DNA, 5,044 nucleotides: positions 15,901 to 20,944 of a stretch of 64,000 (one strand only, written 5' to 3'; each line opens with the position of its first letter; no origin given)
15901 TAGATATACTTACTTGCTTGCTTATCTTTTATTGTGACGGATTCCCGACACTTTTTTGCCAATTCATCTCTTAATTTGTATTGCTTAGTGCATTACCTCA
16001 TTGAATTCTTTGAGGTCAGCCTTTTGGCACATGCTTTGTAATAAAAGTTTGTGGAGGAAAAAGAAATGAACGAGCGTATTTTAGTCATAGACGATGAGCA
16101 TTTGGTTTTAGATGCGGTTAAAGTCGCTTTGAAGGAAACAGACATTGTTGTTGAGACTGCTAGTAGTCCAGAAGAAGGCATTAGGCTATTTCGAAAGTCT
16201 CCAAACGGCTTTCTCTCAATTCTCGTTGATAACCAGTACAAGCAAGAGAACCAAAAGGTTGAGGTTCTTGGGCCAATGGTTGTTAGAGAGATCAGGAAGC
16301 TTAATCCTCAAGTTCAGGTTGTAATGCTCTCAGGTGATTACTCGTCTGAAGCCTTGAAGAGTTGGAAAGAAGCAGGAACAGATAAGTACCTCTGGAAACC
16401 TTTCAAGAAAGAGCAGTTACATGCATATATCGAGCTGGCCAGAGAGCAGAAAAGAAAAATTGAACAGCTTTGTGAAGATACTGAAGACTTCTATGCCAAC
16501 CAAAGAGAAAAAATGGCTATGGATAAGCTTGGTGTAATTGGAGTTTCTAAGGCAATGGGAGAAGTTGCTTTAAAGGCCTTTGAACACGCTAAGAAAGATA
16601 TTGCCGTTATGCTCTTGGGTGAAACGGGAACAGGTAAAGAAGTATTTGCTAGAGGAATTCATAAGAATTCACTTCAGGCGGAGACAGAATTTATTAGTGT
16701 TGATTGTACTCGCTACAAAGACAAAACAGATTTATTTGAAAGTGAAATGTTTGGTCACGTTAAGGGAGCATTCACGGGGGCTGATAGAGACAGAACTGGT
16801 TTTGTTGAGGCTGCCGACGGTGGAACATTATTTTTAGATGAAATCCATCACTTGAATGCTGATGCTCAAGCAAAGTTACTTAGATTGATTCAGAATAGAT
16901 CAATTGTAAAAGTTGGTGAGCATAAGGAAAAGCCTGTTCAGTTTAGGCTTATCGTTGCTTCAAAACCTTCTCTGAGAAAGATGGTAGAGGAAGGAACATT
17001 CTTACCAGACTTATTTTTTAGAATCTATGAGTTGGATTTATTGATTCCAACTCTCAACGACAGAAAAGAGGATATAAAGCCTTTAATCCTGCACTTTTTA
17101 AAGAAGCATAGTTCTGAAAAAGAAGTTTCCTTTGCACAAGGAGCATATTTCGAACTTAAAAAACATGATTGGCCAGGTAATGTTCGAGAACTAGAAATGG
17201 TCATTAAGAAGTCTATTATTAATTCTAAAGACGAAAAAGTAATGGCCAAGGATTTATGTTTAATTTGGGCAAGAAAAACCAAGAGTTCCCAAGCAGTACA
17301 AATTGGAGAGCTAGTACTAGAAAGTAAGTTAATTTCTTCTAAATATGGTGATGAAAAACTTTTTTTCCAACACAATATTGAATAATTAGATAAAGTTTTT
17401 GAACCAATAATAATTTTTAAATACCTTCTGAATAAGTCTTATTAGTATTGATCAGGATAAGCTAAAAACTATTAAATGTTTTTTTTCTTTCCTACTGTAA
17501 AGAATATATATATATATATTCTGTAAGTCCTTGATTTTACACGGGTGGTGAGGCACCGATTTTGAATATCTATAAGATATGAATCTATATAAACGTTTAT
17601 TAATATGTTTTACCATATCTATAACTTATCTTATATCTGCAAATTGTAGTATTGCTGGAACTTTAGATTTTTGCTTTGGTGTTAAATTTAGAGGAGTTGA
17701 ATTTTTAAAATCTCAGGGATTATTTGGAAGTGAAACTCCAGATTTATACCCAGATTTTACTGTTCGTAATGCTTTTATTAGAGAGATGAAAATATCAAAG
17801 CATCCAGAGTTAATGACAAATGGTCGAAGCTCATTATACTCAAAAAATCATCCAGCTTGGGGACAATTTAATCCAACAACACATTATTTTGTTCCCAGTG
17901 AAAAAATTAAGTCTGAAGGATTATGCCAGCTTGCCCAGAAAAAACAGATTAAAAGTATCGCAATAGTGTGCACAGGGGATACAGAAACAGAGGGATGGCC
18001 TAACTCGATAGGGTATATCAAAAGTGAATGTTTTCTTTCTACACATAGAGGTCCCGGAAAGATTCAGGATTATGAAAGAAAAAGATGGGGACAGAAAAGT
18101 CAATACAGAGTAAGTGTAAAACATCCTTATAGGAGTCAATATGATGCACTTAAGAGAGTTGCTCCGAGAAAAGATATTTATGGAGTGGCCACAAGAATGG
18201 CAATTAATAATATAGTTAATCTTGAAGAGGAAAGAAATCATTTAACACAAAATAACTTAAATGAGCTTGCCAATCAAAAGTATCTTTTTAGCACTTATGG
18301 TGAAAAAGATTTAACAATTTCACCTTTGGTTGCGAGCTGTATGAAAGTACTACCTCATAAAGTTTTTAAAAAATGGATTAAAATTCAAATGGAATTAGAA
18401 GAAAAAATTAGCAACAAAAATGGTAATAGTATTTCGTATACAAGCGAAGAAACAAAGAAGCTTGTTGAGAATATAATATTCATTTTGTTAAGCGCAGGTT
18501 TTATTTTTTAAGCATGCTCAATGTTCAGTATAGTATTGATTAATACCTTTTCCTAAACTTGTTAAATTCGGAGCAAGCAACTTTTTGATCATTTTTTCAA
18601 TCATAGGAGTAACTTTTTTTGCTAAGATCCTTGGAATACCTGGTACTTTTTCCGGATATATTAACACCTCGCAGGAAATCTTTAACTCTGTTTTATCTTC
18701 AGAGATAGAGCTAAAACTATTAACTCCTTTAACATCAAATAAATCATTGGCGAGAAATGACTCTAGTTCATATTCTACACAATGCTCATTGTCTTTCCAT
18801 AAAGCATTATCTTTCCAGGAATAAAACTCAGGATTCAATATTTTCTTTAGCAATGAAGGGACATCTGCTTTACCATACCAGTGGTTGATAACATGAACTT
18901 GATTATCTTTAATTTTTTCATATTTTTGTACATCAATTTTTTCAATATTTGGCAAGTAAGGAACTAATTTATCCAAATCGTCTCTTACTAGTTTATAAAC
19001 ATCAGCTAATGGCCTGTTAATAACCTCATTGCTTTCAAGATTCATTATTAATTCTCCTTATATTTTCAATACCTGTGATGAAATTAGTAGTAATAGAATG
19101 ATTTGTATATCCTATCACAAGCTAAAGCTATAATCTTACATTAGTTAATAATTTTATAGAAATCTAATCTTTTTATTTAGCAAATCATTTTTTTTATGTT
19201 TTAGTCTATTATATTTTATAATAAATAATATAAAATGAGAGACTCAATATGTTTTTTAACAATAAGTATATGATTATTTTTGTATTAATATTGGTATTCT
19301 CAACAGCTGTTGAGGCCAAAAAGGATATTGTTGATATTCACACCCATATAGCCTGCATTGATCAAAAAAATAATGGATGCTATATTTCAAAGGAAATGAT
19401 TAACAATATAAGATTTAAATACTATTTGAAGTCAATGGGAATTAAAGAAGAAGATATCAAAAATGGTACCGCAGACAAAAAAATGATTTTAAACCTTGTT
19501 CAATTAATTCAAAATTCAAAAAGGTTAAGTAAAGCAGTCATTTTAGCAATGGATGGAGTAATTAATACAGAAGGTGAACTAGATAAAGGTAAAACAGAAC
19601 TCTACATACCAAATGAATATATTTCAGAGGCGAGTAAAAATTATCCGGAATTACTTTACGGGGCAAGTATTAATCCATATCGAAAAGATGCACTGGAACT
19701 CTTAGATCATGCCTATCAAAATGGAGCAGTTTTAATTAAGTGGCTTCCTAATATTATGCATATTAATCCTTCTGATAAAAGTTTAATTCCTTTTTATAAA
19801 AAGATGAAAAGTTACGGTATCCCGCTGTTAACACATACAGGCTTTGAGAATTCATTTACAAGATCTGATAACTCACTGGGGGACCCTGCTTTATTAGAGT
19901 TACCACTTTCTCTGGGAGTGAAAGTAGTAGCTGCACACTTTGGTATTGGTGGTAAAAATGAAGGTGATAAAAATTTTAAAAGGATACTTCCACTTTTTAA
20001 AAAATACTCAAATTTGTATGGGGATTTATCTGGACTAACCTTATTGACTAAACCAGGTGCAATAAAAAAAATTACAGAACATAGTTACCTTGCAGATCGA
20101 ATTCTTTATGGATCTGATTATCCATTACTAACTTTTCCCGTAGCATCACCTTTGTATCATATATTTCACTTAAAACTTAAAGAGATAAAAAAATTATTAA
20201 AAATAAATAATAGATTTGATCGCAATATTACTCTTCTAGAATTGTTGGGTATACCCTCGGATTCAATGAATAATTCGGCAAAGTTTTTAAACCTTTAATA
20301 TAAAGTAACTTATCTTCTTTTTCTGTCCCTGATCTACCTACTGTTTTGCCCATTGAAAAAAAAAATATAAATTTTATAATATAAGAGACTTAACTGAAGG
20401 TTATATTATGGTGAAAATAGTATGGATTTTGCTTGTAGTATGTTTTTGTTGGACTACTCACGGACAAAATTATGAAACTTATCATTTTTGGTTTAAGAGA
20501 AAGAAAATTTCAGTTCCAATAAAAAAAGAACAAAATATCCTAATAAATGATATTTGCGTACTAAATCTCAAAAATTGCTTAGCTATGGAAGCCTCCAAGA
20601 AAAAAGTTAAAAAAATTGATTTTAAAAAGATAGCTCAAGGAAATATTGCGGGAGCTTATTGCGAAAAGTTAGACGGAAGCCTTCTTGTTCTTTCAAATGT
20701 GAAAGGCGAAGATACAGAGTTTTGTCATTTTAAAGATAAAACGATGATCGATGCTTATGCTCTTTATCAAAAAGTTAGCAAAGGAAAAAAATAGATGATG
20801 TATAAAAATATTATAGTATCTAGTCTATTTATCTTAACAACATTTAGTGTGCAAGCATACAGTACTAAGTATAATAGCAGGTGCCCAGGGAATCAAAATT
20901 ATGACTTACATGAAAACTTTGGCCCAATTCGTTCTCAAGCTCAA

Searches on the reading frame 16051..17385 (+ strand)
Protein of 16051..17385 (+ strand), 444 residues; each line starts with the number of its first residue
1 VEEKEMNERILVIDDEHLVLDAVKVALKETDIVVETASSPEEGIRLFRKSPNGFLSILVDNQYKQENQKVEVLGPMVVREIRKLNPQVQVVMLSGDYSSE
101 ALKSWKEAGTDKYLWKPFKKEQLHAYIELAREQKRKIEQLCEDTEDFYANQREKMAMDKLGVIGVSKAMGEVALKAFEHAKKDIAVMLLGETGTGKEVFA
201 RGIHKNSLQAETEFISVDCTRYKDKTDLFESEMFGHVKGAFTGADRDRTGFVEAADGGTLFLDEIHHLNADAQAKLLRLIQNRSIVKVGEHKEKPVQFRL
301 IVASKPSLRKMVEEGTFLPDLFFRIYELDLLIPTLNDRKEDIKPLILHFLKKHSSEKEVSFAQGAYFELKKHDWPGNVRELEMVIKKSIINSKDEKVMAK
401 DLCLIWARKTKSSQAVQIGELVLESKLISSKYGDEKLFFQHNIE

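Call 12: search_protein_families(library=pfam, proteins=[window:16051-17385:+], max_evalue=0.001)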
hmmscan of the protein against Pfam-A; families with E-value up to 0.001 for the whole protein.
window:16051-17385:+ (444 aa): 9 families
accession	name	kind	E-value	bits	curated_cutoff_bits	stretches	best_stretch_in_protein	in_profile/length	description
PF00158.32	Sigma54_activat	-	1.2e-55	188.2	20.2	1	163-329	2-166/168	Sigma-54 interaction domain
PF25601.1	AAA_lid_14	-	4.7e-17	62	27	1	337-413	2-81/87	AAA+ ATPase lid domain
PF14532.12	Sigma54_activ_2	-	2.9e-16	60.4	25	1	167-335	5-138/138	Sigma-54 interaction domain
PF00072.30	Response_reg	-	4.2e-15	56.3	30.2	1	10-127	1-110/111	Response regulator receiver domain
PF07728.20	AAA_5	-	7.6e-10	39.4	22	1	186-306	2-123/139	AAA domain (dynein-related subfamily)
PF00004.35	AAA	-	2.1e-05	25.4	21.2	1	186-284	1-96/131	ATPase family associated with various cellular activities (AAA)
PF07724.20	AAA_2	-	2.8e-05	24.7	27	1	183-301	3-117/166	AAA domain (Cdc48 subfamily)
PF13401.12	AAA_22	-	3.7e-05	24.5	27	1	186-311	8-129/130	AAA domain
PF01078.27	Mg_chelatase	-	0.00023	21.1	20.3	0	186-307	25-159/207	Magnesium chelatase, subunit ChlI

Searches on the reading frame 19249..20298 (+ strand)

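Call 12: search_protein_families(library=pfam, proteins=[window:19249-20298:+], max_evalue=0.001)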
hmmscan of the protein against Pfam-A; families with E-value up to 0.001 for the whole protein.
window:19249-20298:+ (349 aa): 1 family
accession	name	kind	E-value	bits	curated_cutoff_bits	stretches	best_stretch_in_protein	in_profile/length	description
PF04909.20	Amidohydro_2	-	4.2e-16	60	26.4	1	121-297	66-253/289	Amidohydrolase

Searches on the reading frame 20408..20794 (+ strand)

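Call 12: search_protein_families(library=pfam, proteins=[window:20408-20794:+], max_evalue=0.001)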
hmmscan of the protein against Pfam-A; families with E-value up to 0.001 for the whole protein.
window:20408-20794:+ (128 aa): 1 family
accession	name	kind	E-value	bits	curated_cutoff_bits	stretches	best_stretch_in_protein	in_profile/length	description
PF03891.20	DUF333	-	1.6e-06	28.8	25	1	78-122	3-46/47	Domain of unknown function (DUF333)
